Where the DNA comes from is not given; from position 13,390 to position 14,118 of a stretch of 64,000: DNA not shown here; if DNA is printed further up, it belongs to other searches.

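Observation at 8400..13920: Domain-scale internal duplication within the giant ORF, about 5.2 kb apart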

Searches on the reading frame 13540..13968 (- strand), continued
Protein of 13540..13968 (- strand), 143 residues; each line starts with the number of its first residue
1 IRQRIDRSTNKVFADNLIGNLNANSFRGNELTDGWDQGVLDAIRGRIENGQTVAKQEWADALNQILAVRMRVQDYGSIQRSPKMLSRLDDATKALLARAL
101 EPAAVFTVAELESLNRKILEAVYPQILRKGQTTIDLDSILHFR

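Call 61: find_encoding_contigs(protein=P0003, flank=8000, max_places=3)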
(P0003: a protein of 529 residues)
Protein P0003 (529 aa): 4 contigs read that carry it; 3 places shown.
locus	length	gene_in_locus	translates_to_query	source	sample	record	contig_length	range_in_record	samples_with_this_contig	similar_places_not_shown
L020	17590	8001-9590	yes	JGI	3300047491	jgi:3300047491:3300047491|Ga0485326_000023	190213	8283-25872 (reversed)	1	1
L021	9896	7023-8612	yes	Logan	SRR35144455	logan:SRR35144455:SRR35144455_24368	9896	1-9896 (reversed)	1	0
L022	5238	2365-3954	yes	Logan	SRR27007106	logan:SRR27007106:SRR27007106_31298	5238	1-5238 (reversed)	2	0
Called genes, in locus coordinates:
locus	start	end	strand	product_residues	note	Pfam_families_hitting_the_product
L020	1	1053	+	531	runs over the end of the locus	PF00009:GTP_EFTU, PF01926:MMR_HSR1 (weak), PF22042:EF-G_D2, PF03144:GTP_EFTU_D2, PF16658:RF3_C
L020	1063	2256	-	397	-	PF00365:PFK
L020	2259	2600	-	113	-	-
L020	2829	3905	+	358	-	PF02746:MR_MLE_N, PF13378:MR_MLE_C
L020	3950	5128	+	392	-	PF00150:Cellulase, PF02449:Glyco_hydro_42 (weak), PF18989:DUF5722 (faint)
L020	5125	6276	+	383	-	PF05684:DUF819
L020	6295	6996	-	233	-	PF21842:DUF6901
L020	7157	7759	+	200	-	PF00702:Hydrolase, PF13419:HAD_2, PF13242:Hydrolase_like (faint)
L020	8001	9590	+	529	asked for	PF07661:MORN_2 (weak)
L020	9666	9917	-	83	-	-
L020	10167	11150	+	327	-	PF17761:DUF1016_N, PF06250:YhcG_C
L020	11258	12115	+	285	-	PF01435:Peptidase_M48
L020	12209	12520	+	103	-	PF14697:Fer4_21 (faint), PF12838:Fer4_7, PF13183:Fer4_8 (faint), PF13187:Fer4_9 (weak), PF13484:Fer4_16 (faint), PF12837:Fer4_6 (weak), PF13237:Fer4_10 (weak), PF00037:Fer4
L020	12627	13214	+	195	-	-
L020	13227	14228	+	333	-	PF01121:CoaE (faint), PF13207:AAA_17, PF13238:AAA_18, PF00383:dCMP_cyt_deam_1, PF14437:MafB19-deam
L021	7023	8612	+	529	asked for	PF07661:MORN_2 (weak)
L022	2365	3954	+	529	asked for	PF07661:MORN_2 (weak)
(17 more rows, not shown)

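Call 62: find_encoding_contigs(protein=P0008, flank=8000, max_places=3)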
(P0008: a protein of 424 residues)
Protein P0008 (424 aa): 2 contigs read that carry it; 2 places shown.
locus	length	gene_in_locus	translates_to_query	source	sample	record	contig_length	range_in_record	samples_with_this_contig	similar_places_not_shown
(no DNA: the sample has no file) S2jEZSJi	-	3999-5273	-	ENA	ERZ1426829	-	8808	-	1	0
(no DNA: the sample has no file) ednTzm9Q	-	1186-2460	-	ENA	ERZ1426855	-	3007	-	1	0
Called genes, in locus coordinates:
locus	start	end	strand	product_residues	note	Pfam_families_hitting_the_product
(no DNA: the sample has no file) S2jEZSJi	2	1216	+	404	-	?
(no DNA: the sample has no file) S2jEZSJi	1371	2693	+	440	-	-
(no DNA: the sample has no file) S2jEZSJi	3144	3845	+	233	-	-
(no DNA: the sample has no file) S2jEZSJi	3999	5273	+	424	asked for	-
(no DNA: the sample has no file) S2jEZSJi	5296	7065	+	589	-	-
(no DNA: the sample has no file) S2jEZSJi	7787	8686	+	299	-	-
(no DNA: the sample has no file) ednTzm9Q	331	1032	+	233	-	-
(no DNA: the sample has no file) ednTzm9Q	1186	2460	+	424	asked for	-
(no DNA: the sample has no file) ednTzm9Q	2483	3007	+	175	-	?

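Call 73: find_related_loci(query=A5, collection=metagenome_contigs, flank=10000)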
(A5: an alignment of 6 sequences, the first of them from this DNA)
Query A5 (120 aa) in metagenome_contigs; peptide patterns used: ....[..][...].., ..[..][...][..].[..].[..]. (x = any residue, [..] = any of these).
105 stretches matched a pattern; 6 encode a relative of the query (tblastn E <= 1e-3); 6 distinct loci.
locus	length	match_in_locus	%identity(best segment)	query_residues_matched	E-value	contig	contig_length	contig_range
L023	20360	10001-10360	49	3-119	1e-35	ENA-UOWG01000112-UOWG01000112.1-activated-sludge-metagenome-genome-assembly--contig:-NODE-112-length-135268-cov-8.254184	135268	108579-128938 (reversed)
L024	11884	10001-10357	56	5-116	5e-34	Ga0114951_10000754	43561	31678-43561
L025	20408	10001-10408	46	2-118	1e-33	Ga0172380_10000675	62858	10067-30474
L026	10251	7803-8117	47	9-114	8e-29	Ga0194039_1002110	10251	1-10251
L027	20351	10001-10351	46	5-118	2e-26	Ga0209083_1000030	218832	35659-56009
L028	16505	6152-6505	43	5-118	2e-25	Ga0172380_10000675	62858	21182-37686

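Call 76: search_protein_families(library=pfam, proteins=[L023:6455-20359:+, L024:6575-11884:+, L023:3-6179:+], max_evalue=0.01)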
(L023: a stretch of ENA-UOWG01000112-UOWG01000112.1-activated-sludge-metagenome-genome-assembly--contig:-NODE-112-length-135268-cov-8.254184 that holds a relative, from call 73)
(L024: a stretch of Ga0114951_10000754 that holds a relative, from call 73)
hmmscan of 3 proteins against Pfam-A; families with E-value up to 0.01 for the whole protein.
L023:6455-20359:+ (4635 aa): 3 families
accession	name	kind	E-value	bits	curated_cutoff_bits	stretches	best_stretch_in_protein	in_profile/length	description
PF00381.24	PTS-HPr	-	2.7e-33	114.3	23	3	3006-3087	2-79/81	PTS HPr component phosphorylation site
PF00072.30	Response_reg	-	5.2e-14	52.8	30.2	1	3269-3359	1-87/111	Response regulator receiver domain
PF02896.24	PEP-utilizers_C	-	8.6e-07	28.8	22.8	1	1747-1855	161-260/293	PEP-utilising enzyme, PEP-binding domain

L024:6575-11884:+ (1770 aa): 6 families
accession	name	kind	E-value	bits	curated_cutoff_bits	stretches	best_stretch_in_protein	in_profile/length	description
PF13385.13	Laminin_G_3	-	1.1e-58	198.2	27.6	3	587-731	1-151/151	Concanavalin A-like lectin/glucanases superfamily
PF16656.11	Pur_ac_phosph_N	-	2.3e-12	47.7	30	2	1606-1677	8-86/93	Purple acid Phosphatase, N-terminal domain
PF00041.27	fn3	-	5.6e-11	42.9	25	2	1609-1683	11-79/84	Fibronectin type III domain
PF17963.7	Big_9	-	3.5e-06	28.2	23.6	1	432-528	3-85/89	Bacterial Ig domain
PF02210.31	Laminin_G_2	-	0.00052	20.9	22.9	0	634-704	21-98/126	Laminin G domain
PF17425.8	Arylsulfotran_N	-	0.0012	19.4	24.2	0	1624-1677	22-78/88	Arylsulfotransferase Ig-like domain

L023:3-6179:+ (2059 aa): 3 families
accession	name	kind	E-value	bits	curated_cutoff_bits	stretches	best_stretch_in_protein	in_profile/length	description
PF00176.29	SNF2-rel_dom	-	3.6e-19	69.4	24.9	1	624-821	16-226/290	SNF2-related domain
PF00270.35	DEAD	-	0.00017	21.8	26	1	628-767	17-165/167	DEAD/DEAH box helicase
PF00271.37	Helicase_C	-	0.00046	20.9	23.5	0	1040-1087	63-109/110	Helicase conserved C-terminal domain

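Call 85: search_protein_families(library=phrogs, alignment_id=A4, max_evalue=0.1)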
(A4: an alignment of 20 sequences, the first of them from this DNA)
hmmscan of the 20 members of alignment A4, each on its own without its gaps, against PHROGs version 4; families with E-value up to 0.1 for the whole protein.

A. member 1, seq(143 aa): 0 families

B. families by the number of members that match (of 20 scanned): 8 families
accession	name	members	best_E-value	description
phrog_17245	-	1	0.014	DNA primase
phrog_47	-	1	0.026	DNA primase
phrog_3806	-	1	0.027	-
phrog_1460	-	1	0.038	tRNA amidotransferase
phrog_3896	-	1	0.046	-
phrog_27231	-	1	0.061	-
phrog_4084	-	1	0.067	-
phrog_16182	-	1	0.089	-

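Call 98: find_encoding_contigs(protein=P0001, flank=8000, max_places=3)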
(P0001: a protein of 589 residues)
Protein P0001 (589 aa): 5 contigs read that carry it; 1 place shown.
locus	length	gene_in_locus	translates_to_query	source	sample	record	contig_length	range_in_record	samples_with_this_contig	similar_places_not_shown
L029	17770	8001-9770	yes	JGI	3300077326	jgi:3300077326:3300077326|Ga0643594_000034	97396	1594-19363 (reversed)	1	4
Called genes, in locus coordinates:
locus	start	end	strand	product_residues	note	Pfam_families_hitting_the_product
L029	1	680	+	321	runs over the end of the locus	PF18643:RE_BsaWI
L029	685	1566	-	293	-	PF00126:HTH_1, PF03466:LysR_substrate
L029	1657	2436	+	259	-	PF13328:HD_4, PF01966:HD (weak)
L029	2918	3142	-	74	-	PF13560:HTH_31 (weak), PF12844:HTH_19 (weak), PF01381:HTH_3 (weak), PF13443:HTH_26 (weak)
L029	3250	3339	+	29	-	-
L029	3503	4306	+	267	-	-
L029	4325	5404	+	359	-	-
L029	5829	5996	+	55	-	-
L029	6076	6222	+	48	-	-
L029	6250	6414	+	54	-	-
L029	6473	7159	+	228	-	PF20582:UPF0758_N, PF04002:RadC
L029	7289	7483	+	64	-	-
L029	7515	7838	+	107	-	-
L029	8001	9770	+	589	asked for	-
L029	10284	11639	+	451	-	PF13148:DUF3987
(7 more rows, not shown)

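Call 99: find_encoding_contigs(protein=P0014, flank=8000, max_places=3)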
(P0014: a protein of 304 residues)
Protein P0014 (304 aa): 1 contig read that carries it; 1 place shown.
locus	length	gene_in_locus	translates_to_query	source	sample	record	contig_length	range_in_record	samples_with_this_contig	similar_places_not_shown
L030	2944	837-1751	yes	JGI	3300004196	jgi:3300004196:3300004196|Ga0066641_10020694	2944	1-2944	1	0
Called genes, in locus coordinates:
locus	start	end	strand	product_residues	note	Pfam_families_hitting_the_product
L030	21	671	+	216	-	-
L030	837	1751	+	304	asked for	-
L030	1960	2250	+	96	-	-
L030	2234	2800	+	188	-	PF04371:PAD_porph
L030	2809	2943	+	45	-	?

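Call 102: find_encoding_contigs(protein=P0017, flank=8000, max_places=2)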
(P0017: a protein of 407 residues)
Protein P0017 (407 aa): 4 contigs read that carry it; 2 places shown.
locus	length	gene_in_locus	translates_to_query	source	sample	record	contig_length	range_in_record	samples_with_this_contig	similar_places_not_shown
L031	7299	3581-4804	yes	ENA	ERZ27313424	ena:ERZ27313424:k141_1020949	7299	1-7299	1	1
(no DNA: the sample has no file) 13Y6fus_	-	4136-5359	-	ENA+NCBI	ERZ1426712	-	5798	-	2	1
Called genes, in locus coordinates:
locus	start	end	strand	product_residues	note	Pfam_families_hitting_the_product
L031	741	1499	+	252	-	PF04402:SIMPL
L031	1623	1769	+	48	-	-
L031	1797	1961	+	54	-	-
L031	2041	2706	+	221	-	PF20582:UPF0758_N, PF04002:RadC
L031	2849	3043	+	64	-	-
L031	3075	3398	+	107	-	-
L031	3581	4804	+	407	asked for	-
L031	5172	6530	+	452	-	PF13148:DUF3987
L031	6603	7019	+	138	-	PF05037:DUF669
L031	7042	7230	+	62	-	-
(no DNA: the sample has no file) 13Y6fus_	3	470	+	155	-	?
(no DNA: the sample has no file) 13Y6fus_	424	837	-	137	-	PF03852:Vsr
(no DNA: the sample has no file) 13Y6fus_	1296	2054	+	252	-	PF04402:SIMPL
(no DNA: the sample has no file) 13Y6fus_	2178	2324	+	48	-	-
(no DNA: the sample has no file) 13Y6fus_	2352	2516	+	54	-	-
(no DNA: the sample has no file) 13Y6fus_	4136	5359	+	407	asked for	-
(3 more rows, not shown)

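Call 103: find_encoding_contigs(protein=P0006, flank=8000, max_places=2)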
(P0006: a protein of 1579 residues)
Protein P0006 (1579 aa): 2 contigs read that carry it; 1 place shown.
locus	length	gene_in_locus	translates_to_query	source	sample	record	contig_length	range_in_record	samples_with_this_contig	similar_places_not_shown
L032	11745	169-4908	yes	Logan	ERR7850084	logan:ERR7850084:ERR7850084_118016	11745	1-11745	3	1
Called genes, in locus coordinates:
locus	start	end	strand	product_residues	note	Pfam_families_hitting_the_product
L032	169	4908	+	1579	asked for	PF05345:He_PIG (weak), PF13385:Laminin_G_3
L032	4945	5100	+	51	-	-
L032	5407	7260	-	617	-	PF05170:AsmA, PF05359:DUF748, PF13116:YhdP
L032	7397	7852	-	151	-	-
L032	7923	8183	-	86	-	-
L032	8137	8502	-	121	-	PF09413:DUF2007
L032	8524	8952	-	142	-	PF13291:ACT_4 (faint), PF22629:ACT_AHAS_ss (faint), PF01842:ACT (weak)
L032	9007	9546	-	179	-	PF23477:zf_Tbcl_2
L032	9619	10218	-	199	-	PF00657:Lipase_GDSL, PF04311:DUF459 (faint), PF13472:Lipase_GDSL_2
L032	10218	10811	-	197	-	-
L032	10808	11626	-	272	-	-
